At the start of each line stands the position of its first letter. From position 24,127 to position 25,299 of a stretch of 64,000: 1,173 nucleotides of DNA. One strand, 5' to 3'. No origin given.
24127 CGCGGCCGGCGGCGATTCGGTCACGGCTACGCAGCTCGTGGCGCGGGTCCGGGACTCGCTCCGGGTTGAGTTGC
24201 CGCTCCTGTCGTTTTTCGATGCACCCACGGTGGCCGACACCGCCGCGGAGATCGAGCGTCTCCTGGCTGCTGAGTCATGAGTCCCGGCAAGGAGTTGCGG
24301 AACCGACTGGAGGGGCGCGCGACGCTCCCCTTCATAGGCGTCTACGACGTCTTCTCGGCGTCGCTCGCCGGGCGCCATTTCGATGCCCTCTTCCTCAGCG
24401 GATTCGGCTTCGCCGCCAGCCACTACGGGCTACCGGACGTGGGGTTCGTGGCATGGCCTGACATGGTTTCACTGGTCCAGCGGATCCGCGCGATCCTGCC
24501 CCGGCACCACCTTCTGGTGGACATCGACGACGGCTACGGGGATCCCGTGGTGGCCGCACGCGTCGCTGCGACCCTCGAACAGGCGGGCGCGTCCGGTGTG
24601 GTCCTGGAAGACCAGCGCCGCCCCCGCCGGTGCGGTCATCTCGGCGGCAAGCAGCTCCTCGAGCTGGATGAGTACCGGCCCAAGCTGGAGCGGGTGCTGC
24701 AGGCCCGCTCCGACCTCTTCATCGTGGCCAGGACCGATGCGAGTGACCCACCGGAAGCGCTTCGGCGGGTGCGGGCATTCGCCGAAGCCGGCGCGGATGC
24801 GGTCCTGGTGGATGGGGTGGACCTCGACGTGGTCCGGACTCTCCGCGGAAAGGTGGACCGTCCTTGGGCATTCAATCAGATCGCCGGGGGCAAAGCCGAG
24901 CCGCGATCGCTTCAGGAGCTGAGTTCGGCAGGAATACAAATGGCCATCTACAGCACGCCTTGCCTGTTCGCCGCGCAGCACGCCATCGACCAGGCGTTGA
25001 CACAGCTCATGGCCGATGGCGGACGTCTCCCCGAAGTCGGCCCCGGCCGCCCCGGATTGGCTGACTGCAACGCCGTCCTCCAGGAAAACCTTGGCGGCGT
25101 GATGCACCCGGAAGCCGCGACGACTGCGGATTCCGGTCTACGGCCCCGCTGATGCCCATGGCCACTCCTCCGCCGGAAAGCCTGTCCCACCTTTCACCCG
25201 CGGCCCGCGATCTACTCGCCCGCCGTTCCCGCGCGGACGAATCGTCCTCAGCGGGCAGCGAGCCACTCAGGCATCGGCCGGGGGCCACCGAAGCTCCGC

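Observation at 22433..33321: NRPS operon primed by an oxalate-CoA-ligase-like adenylase-carrier fusion plus an ICL/PEPM-family lyase: candidate N-oxalyl (small dicarboxyl) dipeptide pathway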

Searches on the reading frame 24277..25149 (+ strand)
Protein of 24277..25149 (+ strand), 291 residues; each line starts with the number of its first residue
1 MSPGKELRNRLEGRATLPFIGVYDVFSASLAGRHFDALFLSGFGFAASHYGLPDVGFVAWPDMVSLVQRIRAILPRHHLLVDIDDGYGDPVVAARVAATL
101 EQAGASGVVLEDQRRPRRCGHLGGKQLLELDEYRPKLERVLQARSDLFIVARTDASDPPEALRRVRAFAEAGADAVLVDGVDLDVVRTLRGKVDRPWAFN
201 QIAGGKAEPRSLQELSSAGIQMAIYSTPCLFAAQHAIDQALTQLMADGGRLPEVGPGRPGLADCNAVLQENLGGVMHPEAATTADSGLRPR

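Call 7: search_protein_families(library=pfam, proteins=[window:24277-25149:+])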
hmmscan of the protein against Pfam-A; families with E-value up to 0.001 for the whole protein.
window:24277-25149:+ (291 aa): 2 families
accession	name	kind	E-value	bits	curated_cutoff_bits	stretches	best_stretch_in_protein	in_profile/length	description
PF13714.12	PEP_mutase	-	1.2e-34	120.4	31.5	1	13-244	6-239/240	Phosphoenolpyruvate phosphomutase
PF00463.27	ICL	-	9.3e-06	24.9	26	1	79-156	152-234/526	Isocitrate lyase family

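Call 8: search_protein_families(library=ncbifam, proteins=[window:24277-25149:+])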
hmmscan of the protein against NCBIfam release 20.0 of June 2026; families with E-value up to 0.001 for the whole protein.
window:24277-25149:+ (291 aa): 8 families
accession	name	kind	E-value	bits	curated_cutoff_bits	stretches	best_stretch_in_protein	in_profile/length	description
TIGR02317.1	prpB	equivalog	2.7e-43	148.2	354.4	1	4-249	2-252/285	methylisocitrate lyase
NF008455.0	PRK11320.1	equivalog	4.3e-41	141.1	353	1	1-249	5-259/295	methylisocitrate lyase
TIGR02319.1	CPEP_Pphonmut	equivalog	2.2e-34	119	420.05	1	19-247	20-254/294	carboxyvinyl-carboxyphosphonate phosphorylmutase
TIGR02320.1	PEP_mutase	equivalog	3.9e-20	72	319.55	1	20-248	14-261/284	phosphoenolpyruvate mutase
TIGR02321.1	Pphn_pyruv_hyd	equivalog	1.1e-16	60.9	374.4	1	5-249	5-258/290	phosphonopyruvate hydrolase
NF011645.0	PRK15063.1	equivalog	8.8e-08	31.4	562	1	79-156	150-232/430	isocitrate lyase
TIGR01346.1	isocit_lyase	equivalog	1.1e-07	30.7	275.9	1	80-156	154-235/527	isocitrate lyase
NF005074.0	PRK06498.1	equivalog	0.00067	18.4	446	1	79-155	181-263/531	isocitrate lyase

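Call 10: search_solved_structures(query=window:24277-25149:+, max_evalue=0.00001, show_alignments=2)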
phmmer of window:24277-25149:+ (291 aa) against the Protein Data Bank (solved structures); distinct sequences matched with E-value up to 0.00001: 25.
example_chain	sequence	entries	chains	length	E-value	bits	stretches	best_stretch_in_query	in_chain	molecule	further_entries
4iqd_A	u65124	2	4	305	1e-34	123.5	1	8-249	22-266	Carboxyvinyl-carboxyphosphonate phosphorylmutase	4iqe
1zlp_A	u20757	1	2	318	2e-34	122.6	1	11-242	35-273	petal death protein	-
3fa3_A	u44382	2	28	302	8.8e-32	113.9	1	7-248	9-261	2,3-dimethylmalate lyase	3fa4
3lye_A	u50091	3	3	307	3e-29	105.6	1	3-248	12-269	Oxaloacetate acetyl hydrolase | Oxaloacetate acetylhydrolase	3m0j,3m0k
1o5q_A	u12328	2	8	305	1.7e-27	99.8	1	2-249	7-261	Probable methylisocitrate lyase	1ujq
1mum_A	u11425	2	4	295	3.1e-27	99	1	2-248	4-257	2-methylisocitrate lyase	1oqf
9hra_A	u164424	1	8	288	1.2e-26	97.1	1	1-228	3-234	2-methylisocitrate lyase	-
9hgk_A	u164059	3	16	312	1.5e-26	96.7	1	1-228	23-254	2-methylisocitrate lyase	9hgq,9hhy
3eoo_A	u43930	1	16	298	2.3e-26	96.1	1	2-233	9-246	Methylisocitrate lyase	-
6t4v_C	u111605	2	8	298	3.8e-26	95.4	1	2-250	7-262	2-methylisocitrate lyase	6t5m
9hgo_A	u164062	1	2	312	4e-26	95.3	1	1-228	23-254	2-methylisocitrate lyase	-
9hhs_A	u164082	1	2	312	5.4e-26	94.9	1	1-228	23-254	2-methylisocitrate lyase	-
1xg3_A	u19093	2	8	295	8.4e-26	94.3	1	2-248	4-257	Probable methylisocitrate lyase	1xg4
2dua_A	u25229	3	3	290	2.8e-18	69.6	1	6-261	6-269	Phosphonopyruvate hydrolase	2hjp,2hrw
5unc_A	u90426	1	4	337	7e-18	68.3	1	6-249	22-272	PHOSPHOENOLPYRUVATE PHOSPHOMUTASE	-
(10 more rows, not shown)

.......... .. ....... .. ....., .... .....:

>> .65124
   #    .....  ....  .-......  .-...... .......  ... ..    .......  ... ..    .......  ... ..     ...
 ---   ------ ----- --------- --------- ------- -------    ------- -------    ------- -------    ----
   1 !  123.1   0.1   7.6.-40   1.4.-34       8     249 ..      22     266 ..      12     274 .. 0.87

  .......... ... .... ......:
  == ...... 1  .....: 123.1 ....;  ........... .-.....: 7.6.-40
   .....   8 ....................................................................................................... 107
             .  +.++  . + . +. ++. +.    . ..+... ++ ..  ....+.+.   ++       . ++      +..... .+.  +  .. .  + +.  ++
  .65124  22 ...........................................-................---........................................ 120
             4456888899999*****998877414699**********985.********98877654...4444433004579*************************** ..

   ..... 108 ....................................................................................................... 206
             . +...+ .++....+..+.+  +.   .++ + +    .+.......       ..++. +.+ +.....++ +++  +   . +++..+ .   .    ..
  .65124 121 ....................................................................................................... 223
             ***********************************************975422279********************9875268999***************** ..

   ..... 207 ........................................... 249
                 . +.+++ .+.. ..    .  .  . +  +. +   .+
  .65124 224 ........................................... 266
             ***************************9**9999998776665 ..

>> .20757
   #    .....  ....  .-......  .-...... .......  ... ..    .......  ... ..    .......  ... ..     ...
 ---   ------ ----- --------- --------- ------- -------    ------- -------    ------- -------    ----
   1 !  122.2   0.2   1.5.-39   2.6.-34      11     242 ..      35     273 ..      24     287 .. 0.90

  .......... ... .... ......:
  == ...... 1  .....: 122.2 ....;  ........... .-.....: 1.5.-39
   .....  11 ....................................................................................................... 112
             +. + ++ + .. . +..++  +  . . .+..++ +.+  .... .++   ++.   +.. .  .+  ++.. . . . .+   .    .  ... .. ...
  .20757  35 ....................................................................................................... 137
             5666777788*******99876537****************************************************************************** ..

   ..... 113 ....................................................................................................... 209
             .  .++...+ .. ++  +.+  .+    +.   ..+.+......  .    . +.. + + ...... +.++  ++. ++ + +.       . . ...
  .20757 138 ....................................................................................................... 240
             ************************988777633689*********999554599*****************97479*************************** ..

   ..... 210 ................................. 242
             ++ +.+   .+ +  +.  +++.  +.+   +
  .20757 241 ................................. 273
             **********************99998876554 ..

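Call 21: search_solved_structures(query=window:24277-25149:+, max_evalue=1e-25, show_alignments=5)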
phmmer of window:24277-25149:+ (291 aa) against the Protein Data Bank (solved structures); distinct sequences matched with E-value up to 1e-25: 13.
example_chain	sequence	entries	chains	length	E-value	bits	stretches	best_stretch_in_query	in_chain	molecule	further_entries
4iqd_A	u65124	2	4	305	1e-34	123.5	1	8-249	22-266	Carboxyvinyl-carboxyphosphonate phosphorylmutase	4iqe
1zlp_A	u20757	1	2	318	2e-34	122.6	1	11-242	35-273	petal death protein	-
3fa3_A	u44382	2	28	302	8.8e-32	113.9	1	7-248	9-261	2,3-dimethylmalate lyase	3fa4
3lye_A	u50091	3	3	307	3e-29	105.6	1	3-248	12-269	Oxaloacetate acetyl hydrolase | Oxaloacetate acetylhydrolase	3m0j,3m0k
1o5q_A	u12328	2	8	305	1.7e-27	99.8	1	2-249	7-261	Probable methylisocitrate lyase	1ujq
1mum_A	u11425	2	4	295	3.1e-27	99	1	2-248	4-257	2-methylisocitrate lyase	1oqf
9hra_A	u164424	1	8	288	1.2e-26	97.1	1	1-228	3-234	2-methylisocitrate lyase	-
9hgk_A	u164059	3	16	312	1.5e-26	96.7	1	1-228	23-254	2-methylisocitrate lyase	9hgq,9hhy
3eoo_A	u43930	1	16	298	2.3e-26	96.1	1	2-233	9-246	Methylisocitrate lyase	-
6t4v_C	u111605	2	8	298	3.8e-26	95.4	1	2-250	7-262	2-methylisocitrate lyase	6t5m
9hgo_A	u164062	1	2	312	4e-26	95.3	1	1-228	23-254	2-methylisocitrate lyase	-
9hhs_A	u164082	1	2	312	5.4e-26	94.9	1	1-228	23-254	2-methylisocitrate lyase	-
1xg3_A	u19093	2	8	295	8.4e-26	94.3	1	2-248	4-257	Probable methylisocitrate lyase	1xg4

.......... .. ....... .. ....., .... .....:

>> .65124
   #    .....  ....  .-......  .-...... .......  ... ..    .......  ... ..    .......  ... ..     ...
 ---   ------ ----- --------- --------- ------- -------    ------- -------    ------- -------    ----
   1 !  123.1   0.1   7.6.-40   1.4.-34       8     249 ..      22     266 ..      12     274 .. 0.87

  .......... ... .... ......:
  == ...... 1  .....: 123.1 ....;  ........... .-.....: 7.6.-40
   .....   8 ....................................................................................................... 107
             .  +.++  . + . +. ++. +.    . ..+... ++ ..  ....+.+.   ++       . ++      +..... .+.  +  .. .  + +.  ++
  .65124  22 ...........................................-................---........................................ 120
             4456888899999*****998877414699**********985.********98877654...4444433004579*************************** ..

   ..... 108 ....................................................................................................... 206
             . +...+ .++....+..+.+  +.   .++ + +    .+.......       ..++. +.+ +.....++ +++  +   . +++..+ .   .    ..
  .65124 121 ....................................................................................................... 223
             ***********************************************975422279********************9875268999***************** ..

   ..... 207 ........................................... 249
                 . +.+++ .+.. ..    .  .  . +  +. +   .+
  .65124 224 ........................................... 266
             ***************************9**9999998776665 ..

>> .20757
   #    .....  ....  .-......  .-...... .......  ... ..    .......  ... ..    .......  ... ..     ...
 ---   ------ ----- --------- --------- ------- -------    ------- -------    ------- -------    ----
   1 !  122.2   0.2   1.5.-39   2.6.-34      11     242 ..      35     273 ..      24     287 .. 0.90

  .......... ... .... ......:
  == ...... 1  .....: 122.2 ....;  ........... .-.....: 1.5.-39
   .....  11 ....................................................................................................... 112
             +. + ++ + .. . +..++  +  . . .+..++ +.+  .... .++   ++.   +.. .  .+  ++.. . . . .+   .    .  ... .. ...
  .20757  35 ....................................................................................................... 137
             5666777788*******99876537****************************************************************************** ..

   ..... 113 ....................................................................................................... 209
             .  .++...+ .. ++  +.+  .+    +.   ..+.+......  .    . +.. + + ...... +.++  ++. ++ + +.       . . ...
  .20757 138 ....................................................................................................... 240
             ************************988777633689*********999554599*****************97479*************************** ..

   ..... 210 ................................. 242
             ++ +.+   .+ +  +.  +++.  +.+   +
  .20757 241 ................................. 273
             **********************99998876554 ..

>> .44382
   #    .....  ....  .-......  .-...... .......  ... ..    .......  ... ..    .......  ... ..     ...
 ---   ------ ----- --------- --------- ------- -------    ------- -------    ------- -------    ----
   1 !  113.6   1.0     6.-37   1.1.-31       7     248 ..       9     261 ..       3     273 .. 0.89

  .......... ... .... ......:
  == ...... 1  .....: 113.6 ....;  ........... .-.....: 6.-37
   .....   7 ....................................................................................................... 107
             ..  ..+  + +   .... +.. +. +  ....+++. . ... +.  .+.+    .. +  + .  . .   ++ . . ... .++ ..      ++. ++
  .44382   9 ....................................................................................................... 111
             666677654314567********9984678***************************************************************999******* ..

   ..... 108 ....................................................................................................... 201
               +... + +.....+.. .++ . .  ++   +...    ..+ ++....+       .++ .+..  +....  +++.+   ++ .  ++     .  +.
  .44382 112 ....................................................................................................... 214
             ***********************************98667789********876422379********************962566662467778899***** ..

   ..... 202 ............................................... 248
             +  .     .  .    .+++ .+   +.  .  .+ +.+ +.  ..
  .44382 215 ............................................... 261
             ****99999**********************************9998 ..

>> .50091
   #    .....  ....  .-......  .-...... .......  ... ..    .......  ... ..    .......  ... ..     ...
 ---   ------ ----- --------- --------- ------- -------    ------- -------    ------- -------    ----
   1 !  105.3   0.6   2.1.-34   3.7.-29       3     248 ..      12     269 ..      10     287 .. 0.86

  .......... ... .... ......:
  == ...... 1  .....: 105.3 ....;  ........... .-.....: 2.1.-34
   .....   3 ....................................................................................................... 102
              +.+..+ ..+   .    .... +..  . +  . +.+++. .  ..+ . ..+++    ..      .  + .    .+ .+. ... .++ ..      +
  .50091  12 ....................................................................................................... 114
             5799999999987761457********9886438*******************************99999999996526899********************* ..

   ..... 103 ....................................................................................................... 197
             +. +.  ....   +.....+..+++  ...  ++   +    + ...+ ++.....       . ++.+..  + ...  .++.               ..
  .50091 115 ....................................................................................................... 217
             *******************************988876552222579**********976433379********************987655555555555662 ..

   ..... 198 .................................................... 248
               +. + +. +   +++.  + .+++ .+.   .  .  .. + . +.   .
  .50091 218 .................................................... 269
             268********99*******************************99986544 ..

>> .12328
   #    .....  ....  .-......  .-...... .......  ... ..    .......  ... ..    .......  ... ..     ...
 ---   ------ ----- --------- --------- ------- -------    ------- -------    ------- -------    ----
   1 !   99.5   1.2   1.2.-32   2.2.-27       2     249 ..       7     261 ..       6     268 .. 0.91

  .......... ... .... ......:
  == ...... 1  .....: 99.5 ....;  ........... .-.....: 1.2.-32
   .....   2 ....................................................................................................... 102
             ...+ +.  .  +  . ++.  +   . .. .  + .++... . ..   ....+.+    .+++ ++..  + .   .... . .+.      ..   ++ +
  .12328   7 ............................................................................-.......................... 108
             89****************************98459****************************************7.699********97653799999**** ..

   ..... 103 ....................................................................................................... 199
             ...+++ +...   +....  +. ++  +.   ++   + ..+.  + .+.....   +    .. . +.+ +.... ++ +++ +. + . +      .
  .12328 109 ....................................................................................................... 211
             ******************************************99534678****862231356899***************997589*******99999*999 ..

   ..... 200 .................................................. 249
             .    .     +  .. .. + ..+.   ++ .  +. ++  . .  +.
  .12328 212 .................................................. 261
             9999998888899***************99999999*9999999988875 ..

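Call 22: find_homologous_proteins(query=window:24277-25149:+, max_evalue=1e-10)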
Query window:24277-25149:+ (291 aa): 5779 proteins with E <= 1e-10 among 8000 candidates; the best 120 are listed.
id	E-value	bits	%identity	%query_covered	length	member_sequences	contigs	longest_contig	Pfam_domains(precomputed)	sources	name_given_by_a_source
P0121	5.7e-189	645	100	100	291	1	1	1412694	PF13714.13,PF00463.28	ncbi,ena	-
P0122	4.4e-146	504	81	97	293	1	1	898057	PF13714.13,PF00463.28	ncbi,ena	-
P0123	2.7e-126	439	73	95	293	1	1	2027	PF13714.13,PF00463.28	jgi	jgi:2-methylisocitrate lyase-like PEP mutase family enzyme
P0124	6.9e-118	411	69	93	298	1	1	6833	PF13714.13,PF00463.28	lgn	-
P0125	3.5e-116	406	67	93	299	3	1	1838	PF13714.13,PF00463.28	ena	-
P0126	7.6e-115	401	67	92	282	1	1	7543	PF13714.13,PF00463.28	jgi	jgi:2-methylisocitrate lyase-like PEP mutase family enzyme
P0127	1.7e-114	400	65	100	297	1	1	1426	PF13714.13,PF00463.28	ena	-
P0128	3.0e-113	396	68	93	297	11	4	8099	PF13714.13,PF00463.28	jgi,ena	-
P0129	4.1e-113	396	68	93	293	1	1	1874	PF13714.13,PF00463.28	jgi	jgi:2-methylisocitrate lyase-like PEP mutase family enzyme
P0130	4.7e-113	395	66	93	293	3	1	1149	PF13714.13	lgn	-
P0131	3.6e-112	393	66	93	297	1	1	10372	PF13714.13,PF00463.28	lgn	-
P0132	8.5e-112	391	66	93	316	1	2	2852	PF13714.13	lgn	-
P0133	1.3e-111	391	65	96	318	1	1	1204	PF13714.13,PF00463.28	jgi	jgi:2-methylisocitrate lyase-like PEP mutase family enzyme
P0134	1.9e-111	390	67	93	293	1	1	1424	PF13714.13,PF00463.28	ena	-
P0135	9.4e-111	388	66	94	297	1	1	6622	PF13714.13,PF00463.28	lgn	-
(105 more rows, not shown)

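Call 24: find_related_loci(query=A1, collection=genome_contigs, flank=10000)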
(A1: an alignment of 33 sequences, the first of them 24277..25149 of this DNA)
Query A1 (291 aa) in genome_contigs; peptide patterns used: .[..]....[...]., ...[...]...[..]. (x = any residue, [..] = any of these).
599 stretches matched a pattern (row limit reached: there are more); 495 encode a relative of the query (tblastn E <= 1e-3); the best 80 are kept; 80 distinct loci.
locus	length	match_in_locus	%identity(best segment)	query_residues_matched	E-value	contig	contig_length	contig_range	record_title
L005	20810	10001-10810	62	1-272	9e-111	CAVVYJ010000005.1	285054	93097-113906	MAG: uncultured beta proteobacterium isolate MFD03899.bin.1.28 genome assembly, contig: contig_24361, whole genome shotg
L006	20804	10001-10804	62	2-271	5e-110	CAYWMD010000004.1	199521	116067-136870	MAG TPA_asm: uncultured Bifidobacteriaceae bacterium isolate SRP292972_co2_226 genome assembly, contig: NODE_43_length_1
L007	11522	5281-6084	62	2-271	6e-110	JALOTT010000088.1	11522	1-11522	MAG: Verrucomicrobia bacterium isolate Prado240 scaffold_9143, whole genome shotgun sequence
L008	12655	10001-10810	62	2-273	9e-110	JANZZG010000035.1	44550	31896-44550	MAG: Methylophilaceae bacterium isolate SKW116 k141_854578, whole genome shotgun sequence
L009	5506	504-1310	62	1-271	9e-109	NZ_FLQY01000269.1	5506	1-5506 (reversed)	Candidatus Propionivibrio aalborgensis isolate 2, whole genome shotgun sequence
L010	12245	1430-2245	63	4-274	3e-108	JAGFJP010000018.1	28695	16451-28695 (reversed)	MAG: Thiogranum sp. isolate mag.26 k127_1210775, whole genome shotgun sequence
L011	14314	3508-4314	62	1-271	2e-108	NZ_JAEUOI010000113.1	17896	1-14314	MAG: Propionivibrio sp. isolate new MAG-195 k141_1281702, whole genome shotgun sequence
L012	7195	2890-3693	63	7-272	3e-108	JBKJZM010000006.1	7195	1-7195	MAG: Gemmatimonadales bacterium isolate swi_bin.243 S1Ck127_10912047_flag_1_multi_12.0000_len_7195, whole genome shotgun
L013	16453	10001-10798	59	4-272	6e-108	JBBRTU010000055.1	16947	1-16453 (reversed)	MAG: Burkholderiales bacterium isolate La2_metabat2.276 La2_metabat2.276_K_1526604L16947_cov_12.0000, whole genome shotg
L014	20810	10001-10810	63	2-272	9e-108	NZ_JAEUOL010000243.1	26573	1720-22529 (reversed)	MAG: Accumulibacter sp. isolate new MAG-198 k141_3629754, whole genome shotgun sequence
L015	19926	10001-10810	63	5-272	3e-107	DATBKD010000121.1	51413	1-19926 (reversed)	MAG TPA_asm: Gemmatimonadales bacterium isolate SMAG_U3937 k141_1242658, whole genome shotgun sequence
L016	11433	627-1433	63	4-271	3e-107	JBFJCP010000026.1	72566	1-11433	MAG: Gemmatimonadales bacterium isolate Mix_sand15.2022.01.G.23 k141_3229253_length_72566_cov_18.1920, whole genome shot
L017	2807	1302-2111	61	1-272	7e-110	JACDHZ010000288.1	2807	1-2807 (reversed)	MAG: Chthoniobacterales bacterium isolate MGR_bin451 SD2912_NODE_13284_length_2807_cov_1.723881, whole genome shotgun se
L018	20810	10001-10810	60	1-272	3e-106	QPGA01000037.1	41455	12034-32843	MAG: Candidatus Accumulibacter meliphilus isolate UW-LDO-IC UW-LDO-IC-MS_36, whole genome shotgun sequence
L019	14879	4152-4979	61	2-279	6e-106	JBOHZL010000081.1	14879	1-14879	MAG: Steroidobacteraceae bacterium isolate SD8048_metabat2.bin.8 NODE_388_length_14879_cov_1.777386, whole genome shotgu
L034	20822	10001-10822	58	1-272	4e-101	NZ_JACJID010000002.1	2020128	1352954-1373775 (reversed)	Kutzneria viridogrisea strain DSM 43850 Ga0436927_02, whole genome shotgun sequence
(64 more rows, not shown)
